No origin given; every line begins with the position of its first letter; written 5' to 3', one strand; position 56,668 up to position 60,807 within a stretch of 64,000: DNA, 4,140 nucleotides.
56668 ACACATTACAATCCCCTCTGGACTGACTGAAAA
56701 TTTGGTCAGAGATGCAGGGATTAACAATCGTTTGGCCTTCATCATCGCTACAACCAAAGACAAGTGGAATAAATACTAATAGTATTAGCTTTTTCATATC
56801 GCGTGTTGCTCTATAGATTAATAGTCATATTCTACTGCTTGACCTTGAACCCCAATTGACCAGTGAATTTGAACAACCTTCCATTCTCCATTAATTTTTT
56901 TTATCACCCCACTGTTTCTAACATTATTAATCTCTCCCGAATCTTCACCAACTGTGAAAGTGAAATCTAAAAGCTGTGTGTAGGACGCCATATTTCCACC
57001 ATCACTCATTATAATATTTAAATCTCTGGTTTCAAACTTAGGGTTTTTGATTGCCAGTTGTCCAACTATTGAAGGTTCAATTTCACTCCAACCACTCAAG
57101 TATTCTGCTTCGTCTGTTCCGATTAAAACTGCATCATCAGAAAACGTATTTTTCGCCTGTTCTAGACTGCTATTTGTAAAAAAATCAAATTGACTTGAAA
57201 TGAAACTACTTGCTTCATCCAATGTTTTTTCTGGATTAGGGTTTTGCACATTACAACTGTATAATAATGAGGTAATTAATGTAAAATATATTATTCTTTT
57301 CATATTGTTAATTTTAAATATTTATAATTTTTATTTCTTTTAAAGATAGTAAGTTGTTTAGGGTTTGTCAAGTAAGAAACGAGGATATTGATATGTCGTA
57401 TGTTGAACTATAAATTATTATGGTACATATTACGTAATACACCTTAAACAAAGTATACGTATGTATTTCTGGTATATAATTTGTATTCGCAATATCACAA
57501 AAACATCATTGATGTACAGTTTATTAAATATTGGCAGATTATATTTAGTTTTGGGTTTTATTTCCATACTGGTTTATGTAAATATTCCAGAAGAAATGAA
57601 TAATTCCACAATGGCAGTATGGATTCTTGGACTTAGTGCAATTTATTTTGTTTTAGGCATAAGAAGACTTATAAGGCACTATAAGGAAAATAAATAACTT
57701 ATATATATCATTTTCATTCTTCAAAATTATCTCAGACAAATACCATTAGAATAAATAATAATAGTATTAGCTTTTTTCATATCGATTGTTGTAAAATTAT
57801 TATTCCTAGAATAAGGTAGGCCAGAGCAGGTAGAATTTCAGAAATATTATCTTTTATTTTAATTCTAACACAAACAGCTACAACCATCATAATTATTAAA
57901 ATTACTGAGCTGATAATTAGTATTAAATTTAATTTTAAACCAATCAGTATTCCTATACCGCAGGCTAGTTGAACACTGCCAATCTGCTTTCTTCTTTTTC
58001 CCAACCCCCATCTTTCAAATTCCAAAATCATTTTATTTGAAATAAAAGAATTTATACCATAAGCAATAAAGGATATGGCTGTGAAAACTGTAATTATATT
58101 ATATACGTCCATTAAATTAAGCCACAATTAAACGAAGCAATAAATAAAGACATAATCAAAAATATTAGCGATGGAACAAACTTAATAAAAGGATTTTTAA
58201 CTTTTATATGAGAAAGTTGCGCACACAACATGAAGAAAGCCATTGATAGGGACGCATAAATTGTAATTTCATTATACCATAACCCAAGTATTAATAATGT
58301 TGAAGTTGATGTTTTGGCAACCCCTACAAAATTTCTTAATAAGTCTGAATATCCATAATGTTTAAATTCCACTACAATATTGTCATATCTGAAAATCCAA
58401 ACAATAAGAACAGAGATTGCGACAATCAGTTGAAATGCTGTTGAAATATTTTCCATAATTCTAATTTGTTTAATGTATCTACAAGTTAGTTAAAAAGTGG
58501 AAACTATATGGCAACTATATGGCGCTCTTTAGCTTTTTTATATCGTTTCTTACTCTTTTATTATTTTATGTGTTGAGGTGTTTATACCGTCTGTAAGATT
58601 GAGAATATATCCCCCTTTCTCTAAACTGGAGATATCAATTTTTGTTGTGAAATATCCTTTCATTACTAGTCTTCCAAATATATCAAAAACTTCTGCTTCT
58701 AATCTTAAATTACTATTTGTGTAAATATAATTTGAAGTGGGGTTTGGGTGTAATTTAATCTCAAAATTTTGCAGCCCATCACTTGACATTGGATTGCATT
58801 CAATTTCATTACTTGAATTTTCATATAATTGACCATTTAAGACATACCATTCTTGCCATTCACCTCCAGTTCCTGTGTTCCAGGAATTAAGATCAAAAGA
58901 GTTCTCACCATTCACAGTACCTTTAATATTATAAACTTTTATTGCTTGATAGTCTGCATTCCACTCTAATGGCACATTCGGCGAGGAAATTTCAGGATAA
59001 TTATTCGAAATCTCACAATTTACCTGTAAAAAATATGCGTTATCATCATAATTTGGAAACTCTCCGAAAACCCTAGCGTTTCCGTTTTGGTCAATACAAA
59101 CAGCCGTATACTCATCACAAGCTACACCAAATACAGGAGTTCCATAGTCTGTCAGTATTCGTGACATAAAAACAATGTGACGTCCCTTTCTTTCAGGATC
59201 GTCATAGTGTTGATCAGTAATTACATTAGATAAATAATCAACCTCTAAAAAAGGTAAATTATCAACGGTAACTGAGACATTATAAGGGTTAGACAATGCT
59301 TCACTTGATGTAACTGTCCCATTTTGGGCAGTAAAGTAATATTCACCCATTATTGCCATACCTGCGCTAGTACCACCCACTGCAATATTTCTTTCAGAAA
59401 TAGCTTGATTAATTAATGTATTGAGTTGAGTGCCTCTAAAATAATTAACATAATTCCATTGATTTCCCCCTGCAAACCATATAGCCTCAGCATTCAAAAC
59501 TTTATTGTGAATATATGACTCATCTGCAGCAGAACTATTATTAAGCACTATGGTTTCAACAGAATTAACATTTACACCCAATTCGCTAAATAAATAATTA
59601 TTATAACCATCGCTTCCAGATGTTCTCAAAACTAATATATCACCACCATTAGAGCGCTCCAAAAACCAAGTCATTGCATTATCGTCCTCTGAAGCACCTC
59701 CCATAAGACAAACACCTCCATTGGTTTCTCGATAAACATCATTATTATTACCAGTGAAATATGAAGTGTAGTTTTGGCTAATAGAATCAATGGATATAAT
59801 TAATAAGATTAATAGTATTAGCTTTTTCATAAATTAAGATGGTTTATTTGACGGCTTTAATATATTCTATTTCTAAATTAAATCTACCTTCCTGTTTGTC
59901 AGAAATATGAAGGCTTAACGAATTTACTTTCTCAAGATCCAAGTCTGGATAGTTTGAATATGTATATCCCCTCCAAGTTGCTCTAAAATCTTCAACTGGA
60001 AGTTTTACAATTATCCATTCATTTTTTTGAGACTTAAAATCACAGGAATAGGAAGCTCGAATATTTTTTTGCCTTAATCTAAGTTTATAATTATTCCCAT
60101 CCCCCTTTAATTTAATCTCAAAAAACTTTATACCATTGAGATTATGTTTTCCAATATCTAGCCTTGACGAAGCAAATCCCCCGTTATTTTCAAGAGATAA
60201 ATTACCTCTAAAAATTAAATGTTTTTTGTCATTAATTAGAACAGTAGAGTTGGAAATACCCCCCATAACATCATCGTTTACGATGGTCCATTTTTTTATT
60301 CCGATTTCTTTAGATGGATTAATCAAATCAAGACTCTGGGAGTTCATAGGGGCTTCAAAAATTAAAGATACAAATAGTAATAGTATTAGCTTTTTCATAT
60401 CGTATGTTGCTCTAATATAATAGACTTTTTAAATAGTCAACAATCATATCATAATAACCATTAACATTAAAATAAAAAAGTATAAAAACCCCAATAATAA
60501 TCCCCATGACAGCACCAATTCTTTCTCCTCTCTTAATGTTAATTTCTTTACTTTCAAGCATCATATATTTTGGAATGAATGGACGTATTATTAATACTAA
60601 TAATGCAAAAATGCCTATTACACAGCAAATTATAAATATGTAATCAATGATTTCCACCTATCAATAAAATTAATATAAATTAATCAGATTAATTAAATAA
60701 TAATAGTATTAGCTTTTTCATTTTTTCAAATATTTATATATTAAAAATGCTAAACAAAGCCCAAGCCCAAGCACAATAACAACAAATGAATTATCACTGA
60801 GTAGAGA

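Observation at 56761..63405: One 20-37 nt signal-peptide 'head' is shared at the DNA level by unrelated genes, and three copies have lost their gene body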

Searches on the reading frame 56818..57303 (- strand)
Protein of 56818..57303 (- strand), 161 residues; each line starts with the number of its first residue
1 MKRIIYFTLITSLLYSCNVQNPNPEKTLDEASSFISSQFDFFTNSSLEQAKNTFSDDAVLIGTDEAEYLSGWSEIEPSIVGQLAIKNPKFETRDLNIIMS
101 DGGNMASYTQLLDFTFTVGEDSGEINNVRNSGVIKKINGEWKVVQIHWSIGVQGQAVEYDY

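Call 8: search_protein_families(library=pfam, proteins=[window:56818-57303:-], max_evalue=0.01)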
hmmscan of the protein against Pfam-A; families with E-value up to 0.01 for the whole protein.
window:56818-57303:- (161 aa): 3 families
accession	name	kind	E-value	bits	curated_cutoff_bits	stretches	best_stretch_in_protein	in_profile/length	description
PF13474.12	SnoaL_3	-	3.4e-14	53.7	22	1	40-152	10-120/121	SnoaL-like domain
PF14534.12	DUF4440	-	0.0029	18.4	25.2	1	41-143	11-107/107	Domain of unknown function (DUF4440)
PF08332.16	CaMKII_AD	-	0.0044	17.6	22.1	1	99-149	77-125/128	Calcium/calmodulin dependent protein kinase II association domain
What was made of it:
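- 56818..57303 (-): SnoaL_3 lipoprotein cassette with its own, non-head start (MKRIIYF...). It served as the anchor for the population comparison. Pfam (call 8).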

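Call 42: find_homologous_proteins(query=window:56818-57303:-, max_evalue=1e-30)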
Query window:56818-57303:- (161 aa): 116 proteins with E <= 1e-30 among 138 candidates.
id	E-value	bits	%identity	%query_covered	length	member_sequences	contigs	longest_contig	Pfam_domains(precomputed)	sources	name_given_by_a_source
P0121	3.7e-98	343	96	100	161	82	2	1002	PF13474.13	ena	-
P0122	8.7e-98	342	96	100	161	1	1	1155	PF13474.13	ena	-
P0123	9.9e-98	342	97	100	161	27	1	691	PF13474.13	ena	-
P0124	1.6e-96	338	95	100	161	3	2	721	PF13474.13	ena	-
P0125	8.0e-96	336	94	100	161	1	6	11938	PF13474.13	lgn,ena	-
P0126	7.5e-95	333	93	100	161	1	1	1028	PF13474.13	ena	-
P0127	8.8e-91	320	88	100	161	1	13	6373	PF13474.13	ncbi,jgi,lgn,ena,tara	tara:strand:- start:112 stop:597 length:486 start_codon:yes stop_codon:yes gene_type:complete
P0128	2.1e-90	318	88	100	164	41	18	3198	PF13474.13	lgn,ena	-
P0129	6.1e-90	317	89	100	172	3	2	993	PF13474.13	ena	-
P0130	4.8e-83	294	83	100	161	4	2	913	PF13474.13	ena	-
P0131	5.1e-83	294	93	89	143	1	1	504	PF13474.13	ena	-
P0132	8.7e-83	294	83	100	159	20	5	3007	PF13474.13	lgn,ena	-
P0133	4.5e-82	291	92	89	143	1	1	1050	PF13474.13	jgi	-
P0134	6.1e-73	262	75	100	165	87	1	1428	PF13474.13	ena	-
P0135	1.1e-71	257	75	100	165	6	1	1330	PF13474.13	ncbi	-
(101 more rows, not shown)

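Call 43: find_encoding_contigs(protein=P0125, flank=10000, max_places=10)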
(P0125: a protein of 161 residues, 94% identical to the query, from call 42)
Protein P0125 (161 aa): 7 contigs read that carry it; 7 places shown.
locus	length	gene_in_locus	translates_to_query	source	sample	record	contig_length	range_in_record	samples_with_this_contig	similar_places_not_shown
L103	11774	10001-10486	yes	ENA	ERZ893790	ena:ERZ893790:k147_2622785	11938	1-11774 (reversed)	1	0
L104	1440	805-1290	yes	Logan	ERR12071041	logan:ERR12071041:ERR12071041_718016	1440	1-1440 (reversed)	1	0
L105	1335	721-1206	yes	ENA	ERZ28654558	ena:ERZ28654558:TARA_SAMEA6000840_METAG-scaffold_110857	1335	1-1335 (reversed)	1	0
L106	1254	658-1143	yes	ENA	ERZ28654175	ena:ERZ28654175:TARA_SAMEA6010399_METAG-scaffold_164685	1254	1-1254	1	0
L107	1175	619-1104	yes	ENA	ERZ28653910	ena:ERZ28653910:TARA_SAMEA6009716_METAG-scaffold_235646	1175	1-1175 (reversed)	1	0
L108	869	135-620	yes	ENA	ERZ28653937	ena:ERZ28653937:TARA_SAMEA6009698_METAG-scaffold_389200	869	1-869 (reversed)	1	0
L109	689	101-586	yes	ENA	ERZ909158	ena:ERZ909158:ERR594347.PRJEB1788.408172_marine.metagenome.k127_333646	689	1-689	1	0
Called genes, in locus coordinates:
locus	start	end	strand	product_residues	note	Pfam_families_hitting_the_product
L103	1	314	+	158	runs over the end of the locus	?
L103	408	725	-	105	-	-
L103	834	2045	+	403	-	-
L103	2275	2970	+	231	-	PF03929:PepSY_TM (weak)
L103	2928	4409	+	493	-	PF01946:Thi4 (faint), PF13434:Lys_Orn_oxgnase (faint), PF00743:FMO-like, PF07992:Pyr_redox_2 (weak), PF13450:NAD_binding_8, PF13738:Pyr_redox_3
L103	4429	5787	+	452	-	PF09112:N-glycanase_N (faint), PF09113:N-glycanase_C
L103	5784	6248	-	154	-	PF06108:DUF952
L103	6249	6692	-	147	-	-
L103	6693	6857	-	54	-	-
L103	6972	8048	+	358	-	PF01595:CNNM, PF00571:CBS (weak)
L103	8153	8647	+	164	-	-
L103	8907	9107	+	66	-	-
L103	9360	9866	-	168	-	-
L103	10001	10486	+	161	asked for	PF13474:SnoaL_3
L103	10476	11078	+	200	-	PF08547:CIA30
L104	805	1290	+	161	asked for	PF13474:SnoaL_3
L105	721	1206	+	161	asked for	PF13474:SnoaL_3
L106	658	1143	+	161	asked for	PF13474:SnoaL_3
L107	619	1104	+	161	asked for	PF13474:SnoaL_3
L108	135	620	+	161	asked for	PF13474:SnoaL_3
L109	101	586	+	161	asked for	PF13474:SnoaL_3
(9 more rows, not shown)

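Call 44: find_encoding_contigs(protein=P0127, flank=10000, max_places=10)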
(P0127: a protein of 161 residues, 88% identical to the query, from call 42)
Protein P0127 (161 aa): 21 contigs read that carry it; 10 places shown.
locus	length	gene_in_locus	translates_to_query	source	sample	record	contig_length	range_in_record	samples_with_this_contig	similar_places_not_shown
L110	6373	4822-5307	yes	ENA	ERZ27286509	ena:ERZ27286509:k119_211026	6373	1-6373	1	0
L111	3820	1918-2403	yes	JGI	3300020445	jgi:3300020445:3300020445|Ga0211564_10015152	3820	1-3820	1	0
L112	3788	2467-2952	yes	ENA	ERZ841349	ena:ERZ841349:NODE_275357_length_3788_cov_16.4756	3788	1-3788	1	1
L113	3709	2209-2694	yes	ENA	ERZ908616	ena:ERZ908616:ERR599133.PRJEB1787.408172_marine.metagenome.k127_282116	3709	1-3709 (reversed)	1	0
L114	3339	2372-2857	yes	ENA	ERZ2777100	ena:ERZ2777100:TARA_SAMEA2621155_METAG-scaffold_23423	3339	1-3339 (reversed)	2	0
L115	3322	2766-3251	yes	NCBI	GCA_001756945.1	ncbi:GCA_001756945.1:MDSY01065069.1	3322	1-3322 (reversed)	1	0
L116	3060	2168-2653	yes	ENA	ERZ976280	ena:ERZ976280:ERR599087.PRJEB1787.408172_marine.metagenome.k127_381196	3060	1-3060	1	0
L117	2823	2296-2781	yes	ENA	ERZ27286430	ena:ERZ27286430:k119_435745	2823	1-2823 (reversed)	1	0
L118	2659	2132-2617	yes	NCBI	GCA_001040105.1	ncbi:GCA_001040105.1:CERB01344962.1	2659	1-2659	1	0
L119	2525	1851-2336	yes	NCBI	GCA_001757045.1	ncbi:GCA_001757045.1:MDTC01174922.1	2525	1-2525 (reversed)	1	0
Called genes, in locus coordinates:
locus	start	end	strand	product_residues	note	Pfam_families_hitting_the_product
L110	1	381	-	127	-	?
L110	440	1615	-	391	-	PF00884:Sulfatase (faint), PF01663:Phosphodiest (weak), PF01676:Metalloenzyme (weak)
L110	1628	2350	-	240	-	-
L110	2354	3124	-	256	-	PF01048:PNP_UDP_1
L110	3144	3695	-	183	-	-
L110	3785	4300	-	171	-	-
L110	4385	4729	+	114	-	-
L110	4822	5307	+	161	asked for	PF13474:SnoaL_3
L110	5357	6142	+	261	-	-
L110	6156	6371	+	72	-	?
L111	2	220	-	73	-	?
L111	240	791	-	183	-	-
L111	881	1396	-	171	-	-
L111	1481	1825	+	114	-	-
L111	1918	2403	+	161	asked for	PF13474:SnoaL_3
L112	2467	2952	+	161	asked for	PF13474:SnoaL_3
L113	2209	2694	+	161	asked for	PF13474:SnoaL_3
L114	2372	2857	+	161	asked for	PF13474:SnoaL_3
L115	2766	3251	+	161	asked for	PF13474:SnoaL_3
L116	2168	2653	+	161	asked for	PF13474:SnoaL_3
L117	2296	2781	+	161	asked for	PF13474:SnoaL_3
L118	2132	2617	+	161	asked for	PF13474:SnoaL_3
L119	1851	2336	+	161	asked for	PF13474:SnoaL_3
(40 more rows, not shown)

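Call 56: find_encoding_contigs(protein=P0121, flank=5000, max_places=10)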
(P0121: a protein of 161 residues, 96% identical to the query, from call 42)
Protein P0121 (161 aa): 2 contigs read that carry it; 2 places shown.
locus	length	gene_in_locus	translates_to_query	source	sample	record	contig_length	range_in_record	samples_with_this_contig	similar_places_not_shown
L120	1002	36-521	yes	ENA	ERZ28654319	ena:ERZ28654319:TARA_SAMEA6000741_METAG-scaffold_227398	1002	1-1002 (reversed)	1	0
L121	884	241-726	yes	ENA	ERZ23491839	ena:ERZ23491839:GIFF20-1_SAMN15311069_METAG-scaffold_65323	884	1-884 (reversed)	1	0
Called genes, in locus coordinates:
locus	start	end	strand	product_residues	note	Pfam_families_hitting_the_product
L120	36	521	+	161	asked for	PF13474:SnoaL_3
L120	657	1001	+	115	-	?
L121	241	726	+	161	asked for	PF13474:SnoaL_3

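Call 57: find_encoding_contigs(protein=P0128, flank=5000, max_places=10)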
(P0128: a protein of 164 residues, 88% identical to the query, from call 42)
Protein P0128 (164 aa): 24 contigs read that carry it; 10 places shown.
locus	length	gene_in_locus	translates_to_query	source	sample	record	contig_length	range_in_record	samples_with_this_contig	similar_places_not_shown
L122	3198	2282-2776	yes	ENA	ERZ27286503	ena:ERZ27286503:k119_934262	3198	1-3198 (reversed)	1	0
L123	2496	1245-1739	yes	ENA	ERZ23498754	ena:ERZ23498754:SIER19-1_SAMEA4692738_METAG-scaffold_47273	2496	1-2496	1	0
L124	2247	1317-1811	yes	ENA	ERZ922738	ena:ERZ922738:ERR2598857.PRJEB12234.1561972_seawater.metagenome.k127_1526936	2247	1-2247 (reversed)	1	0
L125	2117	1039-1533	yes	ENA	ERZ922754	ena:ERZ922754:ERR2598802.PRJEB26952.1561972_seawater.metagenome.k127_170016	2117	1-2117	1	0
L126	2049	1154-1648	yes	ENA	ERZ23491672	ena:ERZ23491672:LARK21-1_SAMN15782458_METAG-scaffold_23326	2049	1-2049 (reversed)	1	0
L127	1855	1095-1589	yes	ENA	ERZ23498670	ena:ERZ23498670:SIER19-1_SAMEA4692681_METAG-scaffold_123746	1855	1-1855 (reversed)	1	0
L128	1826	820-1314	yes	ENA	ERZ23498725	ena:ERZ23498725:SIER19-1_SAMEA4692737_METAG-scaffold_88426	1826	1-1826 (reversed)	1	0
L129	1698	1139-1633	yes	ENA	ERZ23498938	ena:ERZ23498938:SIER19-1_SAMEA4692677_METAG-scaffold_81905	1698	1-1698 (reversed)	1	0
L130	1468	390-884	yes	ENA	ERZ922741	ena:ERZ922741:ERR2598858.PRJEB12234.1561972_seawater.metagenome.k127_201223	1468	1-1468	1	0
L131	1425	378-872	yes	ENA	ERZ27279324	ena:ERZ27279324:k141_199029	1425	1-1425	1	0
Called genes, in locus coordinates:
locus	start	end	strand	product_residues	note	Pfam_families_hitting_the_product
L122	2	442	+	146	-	?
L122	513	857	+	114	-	PF13564:DoxX_2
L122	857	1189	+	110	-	PF13564:DoxX_2 (weak)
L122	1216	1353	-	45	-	-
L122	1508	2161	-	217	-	PF03006:HlyIII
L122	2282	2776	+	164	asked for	PF13474:SnoaL_3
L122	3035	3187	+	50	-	-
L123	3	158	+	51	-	?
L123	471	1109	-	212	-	PF03006:HlyIII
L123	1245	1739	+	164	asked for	PF13474:SnoaL_3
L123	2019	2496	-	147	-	PF04191:PEMT, PF04140:ICMT (weak)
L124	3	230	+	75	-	?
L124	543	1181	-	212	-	PF03006:HlyIII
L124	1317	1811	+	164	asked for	PF13474:SnoaL_3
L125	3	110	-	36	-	?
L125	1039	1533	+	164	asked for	PF13474:SnoaL_3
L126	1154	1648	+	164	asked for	PF13474:SnoaL_3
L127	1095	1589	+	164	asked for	PF13474:SnoaL_3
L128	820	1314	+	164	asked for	PF13474:SnoaL_3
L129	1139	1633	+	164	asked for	PF13474:SnoaL_3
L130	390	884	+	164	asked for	PF13474:SnoaL_3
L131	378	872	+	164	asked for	PF13474:SnoaL_3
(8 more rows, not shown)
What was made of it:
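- Several of those contigs are named k119-k147, which I read as k-mers longer than the repeat (calls 43, 44, 57).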

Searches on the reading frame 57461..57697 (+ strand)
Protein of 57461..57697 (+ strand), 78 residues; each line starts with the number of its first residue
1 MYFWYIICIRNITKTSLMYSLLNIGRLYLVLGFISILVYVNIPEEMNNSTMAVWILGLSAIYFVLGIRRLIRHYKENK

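Call 64: search_protein_families(library=pfam, proteins=[window:57461-57697:+], max_evalue=0.05)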
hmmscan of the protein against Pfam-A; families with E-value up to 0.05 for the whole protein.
window:57461-57697:+ (78 aa): 1 family
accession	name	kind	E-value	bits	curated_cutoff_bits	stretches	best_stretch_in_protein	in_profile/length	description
PF07214.17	DUF1418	-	0.041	14.2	22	1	23-55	16-48/94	Protein of unknown function (DUF1418)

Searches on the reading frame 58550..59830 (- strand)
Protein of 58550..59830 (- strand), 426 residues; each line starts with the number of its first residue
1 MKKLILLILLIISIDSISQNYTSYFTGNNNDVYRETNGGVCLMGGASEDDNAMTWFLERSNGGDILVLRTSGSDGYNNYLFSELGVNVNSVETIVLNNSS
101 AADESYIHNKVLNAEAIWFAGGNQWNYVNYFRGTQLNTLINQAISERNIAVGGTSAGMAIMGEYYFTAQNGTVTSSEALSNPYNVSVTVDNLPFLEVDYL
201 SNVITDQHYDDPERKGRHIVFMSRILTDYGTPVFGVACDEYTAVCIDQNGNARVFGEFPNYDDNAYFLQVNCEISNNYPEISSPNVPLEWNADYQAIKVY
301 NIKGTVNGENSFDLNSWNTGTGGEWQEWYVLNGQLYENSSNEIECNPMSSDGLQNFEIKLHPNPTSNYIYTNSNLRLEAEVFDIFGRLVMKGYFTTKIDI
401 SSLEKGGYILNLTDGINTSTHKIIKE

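Call 8: search_protein_families(library=pfam, proteins=[window:58550-59830:-], max_evalue=0.01)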
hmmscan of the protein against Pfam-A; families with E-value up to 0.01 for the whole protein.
window:58550-59830:- (426 aa): 3 families
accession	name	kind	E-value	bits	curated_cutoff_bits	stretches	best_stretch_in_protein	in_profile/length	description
PF18962.6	Por_Secre_tail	-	1.3e-11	45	27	1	361-424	2-74/75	Secretion system C-terminal sorting domain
PF03575.23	Peptidase_S51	-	1.5e-09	38.2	23.9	1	80-173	55-143/206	Peptidase family S51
PF18604.6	PreAtp-grasp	-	0.0012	19.7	27.5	1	53-107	4-55/94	Pre ATP-grasp domain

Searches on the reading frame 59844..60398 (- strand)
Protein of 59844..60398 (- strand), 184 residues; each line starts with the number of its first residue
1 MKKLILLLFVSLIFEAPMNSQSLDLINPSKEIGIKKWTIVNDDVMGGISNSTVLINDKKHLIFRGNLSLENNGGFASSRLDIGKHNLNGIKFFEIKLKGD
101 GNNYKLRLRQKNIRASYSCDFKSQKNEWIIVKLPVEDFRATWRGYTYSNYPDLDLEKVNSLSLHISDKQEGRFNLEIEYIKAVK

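Call 8: search_protein_families(library=pfam, proteins=[window:59844-60398:-], max_evalue=0.01)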
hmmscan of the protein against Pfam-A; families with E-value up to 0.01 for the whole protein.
window:59844-60398:- (184 aa): 1 family
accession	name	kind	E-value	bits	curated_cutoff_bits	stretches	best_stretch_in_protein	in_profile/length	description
PF08547.18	CIA30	-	9.3e-41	139.9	24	1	33-177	8-157/157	Complex I intermediate-associated protein 30 (CIA30)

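Call 9: find_encoding_contigs(protein=window:59844-60398:-, flank=10000, max_places=10)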
Protein window:59844-60398:- (184 aa): no gene with exactly this product is on record in the collection.
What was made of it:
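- Tried and rejected: An exact-protein look-up of the window's CIA30 found nothing on record (call 9).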

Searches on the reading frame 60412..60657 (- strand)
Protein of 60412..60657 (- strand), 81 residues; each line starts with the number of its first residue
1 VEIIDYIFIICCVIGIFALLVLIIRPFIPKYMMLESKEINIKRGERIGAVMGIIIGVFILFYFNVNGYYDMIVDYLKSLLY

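Call 64: search_protein_families(library=pfam, proteins=[window:60412-60657:-], max_evalue=0.05)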
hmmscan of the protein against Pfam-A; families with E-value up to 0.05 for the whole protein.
window:60412-60657:- (81 aa): 1 family
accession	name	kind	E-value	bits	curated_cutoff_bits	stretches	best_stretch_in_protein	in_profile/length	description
PF04306.18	DUF456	-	0.013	16.2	29.4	1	9-61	30-79/139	Protein of unknown function (DUF456)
